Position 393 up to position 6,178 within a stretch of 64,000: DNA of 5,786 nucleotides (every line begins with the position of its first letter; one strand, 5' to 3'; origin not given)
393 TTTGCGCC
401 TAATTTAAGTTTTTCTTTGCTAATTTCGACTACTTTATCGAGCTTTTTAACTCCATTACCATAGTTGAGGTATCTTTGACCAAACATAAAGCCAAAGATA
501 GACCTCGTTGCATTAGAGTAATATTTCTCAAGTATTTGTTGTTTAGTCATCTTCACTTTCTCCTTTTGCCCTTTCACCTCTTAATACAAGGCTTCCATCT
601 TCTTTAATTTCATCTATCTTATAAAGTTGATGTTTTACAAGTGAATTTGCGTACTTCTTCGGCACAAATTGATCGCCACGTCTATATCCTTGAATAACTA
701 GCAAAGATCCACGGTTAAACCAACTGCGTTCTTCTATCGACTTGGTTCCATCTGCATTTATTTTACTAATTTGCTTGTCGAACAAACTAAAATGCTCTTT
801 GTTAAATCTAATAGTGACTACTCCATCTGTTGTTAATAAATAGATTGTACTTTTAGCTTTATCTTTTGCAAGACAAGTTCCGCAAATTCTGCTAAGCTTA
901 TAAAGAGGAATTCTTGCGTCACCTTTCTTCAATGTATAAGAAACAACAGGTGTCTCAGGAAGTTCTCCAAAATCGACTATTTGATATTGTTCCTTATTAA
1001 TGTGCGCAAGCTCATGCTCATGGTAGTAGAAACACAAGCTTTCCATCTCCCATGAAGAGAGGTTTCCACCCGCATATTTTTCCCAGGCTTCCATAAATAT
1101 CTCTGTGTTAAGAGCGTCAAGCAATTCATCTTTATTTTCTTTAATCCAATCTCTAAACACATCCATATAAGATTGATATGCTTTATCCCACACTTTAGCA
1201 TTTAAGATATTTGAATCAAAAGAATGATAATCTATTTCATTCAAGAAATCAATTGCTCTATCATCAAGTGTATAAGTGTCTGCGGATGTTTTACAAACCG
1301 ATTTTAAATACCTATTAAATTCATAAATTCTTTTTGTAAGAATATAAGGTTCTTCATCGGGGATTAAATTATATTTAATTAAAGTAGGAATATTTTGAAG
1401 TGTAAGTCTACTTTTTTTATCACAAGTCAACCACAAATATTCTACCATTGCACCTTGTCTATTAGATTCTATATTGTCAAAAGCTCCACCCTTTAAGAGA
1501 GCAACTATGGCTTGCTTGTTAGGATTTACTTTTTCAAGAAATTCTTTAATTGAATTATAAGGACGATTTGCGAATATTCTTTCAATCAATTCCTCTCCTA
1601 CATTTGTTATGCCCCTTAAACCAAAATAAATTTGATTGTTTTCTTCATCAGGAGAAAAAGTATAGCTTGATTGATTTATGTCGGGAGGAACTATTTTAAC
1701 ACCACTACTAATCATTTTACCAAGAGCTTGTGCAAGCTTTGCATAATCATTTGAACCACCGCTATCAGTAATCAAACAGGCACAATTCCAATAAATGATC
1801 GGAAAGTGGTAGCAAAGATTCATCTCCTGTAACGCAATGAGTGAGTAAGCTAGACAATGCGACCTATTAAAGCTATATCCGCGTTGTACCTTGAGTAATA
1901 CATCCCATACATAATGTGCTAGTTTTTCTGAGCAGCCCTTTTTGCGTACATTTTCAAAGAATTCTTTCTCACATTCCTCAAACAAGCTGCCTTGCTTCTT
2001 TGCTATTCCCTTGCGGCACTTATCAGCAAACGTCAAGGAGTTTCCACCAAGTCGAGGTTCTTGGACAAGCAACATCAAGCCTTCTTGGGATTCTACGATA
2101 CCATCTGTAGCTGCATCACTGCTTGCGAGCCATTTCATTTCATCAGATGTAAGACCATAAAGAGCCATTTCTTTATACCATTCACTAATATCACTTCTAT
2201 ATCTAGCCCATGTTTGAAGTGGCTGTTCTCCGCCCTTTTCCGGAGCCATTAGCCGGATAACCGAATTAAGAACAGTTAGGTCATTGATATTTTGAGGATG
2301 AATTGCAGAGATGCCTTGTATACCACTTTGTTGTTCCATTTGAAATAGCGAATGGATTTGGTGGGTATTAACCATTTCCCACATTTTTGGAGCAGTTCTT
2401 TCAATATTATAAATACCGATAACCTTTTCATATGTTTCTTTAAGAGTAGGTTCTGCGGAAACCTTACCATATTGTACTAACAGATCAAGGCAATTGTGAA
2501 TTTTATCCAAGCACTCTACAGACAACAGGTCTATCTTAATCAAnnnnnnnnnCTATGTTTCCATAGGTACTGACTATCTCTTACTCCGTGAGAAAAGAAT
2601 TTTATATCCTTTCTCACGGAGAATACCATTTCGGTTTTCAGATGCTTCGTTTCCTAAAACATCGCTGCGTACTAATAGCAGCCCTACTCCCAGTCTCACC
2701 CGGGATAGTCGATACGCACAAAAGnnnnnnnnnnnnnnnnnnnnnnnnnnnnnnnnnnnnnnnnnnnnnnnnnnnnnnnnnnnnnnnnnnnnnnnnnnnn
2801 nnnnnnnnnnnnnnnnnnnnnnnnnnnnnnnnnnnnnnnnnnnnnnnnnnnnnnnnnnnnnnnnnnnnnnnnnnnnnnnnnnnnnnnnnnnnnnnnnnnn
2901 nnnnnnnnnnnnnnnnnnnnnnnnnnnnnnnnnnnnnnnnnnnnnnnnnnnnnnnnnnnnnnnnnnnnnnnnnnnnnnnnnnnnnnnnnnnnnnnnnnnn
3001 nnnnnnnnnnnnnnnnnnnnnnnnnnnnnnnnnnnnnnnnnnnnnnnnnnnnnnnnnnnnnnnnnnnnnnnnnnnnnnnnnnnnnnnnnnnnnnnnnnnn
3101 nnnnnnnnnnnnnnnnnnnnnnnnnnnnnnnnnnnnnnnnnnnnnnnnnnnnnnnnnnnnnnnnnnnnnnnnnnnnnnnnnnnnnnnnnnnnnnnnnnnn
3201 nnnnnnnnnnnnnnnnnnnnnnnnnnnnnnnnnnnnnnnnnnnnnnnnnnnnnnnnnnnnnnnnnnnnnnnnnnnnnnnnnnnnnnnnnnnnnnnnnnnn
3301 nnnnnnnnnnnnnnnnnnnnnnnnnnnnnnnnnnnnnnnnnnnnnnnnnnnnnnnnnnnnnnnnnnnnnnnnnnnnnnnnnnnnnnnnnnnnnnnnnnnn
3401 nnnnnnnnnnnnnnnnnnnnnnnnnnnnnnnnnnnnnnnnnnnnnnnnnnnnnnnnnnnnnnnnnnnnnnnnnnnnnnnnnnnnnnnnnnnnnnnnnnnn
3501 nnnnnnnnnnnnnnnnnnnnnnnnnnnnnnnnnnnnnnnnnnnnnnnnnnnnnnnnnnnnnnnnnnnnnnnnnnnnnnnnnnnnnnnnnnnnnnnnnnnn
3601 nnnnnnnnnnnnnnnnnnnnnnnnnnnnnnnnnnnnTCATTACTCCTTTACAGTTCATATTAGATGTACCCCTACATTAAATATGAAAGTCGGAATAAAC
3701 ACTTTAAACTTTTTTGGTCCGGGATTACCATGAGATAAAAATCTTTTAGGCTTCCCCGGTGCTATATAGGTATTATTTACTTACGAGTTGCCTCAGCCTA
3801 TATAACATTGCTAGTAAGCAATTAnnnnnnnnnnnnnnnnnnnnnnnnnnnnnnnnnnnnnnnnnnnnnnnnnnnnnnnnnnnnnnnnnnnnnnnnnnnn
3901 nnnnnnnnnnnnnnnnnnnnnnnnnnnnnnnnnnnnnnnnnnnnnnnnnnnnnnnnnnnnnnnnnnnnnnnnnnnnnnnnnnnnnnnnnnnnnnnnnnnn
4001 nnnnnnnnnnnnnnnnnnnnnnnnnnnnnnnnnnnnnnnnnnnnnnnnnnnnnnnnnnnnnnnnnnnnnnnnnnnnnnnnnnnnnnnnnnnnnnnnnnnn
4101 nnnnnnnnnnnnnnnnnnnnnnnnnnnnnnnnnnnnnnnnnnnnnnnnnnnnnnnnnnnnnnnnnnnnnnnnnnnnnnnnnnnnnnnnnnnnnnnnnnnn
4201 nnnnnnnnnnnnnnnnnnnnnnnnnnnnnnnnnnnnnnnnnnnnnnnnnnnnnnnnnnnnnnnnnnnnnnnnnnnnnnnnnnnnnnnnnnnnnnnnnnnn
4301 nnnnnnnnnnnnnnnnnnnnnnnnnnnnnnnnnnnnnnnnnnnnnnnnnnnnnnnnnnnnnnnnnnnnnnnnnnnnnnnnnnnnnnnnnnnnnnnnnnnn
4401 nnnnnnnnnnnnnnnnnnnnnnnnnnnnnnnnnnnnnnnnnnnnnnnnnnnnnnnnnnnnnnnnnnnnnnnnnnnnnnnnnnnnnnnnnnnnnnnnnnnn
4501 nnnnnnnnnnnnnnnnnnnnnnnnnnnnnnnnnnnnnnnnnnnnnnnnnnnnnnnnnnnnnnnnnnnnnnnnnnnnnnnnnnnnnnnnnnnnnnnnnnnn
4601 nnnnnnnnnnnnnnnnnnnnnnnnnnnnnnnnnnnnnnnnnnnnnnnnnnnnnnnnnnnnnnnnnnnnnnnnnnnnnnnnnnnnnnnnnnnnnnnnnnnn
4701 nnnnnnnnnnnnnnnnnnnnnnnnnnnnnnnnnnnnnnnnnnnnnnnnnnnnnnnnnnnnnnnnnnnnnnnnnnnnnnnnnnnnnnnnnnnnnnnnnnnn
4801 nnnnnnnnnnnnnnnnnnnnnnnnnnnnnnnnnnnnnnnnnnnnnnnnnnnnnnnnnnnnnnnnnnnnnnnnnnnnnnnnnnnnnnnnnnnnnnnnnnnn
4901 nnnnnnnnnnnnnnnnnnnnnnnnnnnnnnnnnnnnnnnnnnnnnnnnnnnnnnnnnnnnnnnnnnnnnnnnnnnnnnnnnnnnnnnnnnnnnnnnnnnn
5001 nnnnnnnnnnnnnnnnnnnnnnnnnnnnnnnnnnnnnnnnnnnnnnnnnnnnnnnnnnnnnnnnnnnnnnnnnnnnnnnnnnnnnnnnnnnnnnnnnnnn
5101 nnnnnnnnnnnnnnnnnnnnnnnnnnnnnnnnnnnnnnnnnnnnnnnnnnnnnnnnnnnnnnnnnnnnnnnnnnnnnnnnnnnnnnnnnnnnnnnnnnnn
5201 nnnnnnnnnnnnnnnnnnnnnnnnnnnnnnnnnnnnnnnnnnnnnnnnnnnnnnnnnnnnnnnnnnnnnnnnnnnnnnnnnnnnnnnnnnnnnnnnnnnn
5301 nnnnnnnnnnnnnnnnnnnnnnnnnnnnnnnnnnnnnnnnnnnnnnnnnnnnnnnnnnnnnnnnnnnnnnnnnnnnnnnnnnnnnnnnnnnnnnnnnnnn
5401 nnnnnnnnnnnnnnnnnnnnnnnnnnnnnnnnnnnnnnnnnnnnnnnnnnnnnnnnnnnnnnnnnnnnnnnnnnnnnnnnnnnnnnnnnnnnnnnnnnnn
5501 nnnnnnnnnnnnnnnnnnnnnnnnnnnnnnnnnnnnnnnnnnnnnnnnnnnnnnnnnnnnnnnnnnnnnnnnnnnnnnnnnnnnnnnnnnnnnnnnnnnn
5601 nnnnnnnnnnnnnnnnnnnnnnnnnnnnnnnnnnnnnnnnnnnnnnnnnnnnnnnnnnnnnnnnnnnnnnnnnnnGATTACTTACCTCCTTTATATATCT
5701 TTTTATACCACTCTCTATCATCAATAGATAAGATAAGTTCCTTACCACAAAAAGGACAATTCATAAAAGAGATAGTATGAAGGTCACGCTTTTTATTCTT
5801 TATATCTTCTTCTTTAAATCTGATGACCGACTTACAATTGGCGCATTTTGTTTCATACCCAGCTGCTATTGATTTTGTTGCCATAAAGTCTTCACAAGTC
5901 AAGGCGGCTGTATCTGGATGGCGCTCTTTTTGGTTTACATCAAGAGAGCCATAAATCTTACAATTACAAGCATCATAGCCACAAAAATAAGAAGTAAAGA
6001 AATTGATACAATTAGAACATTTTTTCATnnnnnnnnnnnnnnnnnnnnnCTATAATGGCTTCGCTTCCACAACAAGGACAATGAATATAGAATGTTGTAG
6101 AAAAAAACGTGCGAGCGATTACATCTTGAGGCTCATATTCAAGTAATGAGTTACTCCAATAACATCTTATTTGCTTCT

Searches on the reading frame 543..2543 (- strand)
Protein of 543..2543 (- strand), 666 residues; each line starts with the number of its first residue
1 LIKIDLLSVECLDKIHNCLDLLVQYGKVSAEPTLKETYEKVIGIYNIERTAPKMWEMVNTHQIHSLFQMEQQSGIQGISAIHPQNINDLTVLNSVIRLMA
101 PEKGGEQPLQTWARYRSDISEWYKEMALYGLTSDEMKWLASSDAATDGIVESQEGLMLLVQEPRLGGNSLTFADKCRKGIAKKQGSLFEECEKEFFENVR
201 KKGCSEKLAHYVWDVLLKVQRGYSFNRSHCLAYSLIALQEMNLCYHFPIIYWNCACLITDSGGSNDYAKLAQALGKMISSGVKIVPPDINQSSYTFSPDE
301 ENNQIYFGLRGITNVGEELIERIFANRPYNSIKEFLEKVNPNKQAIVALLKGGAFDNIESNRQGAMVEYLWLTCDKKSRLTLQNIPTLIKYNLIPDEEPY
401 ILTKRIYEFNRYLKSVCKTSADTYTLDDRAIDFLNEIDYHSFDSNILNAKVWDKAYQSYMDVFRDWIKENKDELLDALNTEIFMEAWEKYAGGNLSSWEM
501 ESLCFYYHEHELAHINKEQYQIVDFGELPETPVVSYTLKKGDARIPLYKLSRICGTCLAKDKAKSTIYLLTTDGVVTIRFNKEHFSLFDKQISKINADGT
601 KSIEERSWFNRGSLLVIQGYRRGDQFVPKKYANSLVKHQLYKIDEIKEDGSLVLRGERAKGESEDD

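Call 12: search_protein_families(library=phrogs, proteins=[window:543-2543:-])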
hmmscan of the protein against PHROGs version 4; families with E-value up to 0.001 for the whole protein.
window:543-2543:- (666 aa): 6 families
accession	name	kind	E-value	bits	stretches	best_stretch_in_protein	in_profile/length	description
phrog_12219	-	DNA, RNA and nucleotide metabolism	3.1e-138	463.4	1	1-634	159-803/823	DNA polymerase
phrog_20695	-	DNA, RNA and nucleotide metabolism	5.1e-124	415.5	1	238-659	1-439/440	DNA binding protein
phrog_405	-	DNA, RNA and nucleotide metabolism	6.5e-88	296.8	1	1-642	593-1090/1190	DNA polymerase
phrog_21652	-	DNA, RNA and nucleotide metabolism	2.3e-32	113.2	1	2-227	230-453/476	DNA polymerase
phrog_11165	-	DNA, RNA and nucleotide metabolism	2.6e-25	89.6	1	1-328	274-576/782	DNA polymerase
phrog_4335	-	unknown function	3.2e-10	40.8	1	198-324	7-126/421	-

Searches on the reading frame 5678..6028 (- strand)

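Call 53: search_protein_families(library=phrogs, max_evalue=0.001, proteins=[window:5678-6028:-])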
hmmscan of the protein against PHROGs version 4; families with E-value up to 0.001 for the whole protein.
window:5678-6028:- (116 aa): 2 families
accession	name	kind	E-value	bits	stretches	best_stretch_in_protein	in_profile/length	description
phrog_2834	-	unknown function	1.5e-09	38.6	1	54-109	10-68/78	-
phrog_1315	-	unknown function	7.2e-05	24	1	58-112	5-58/108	-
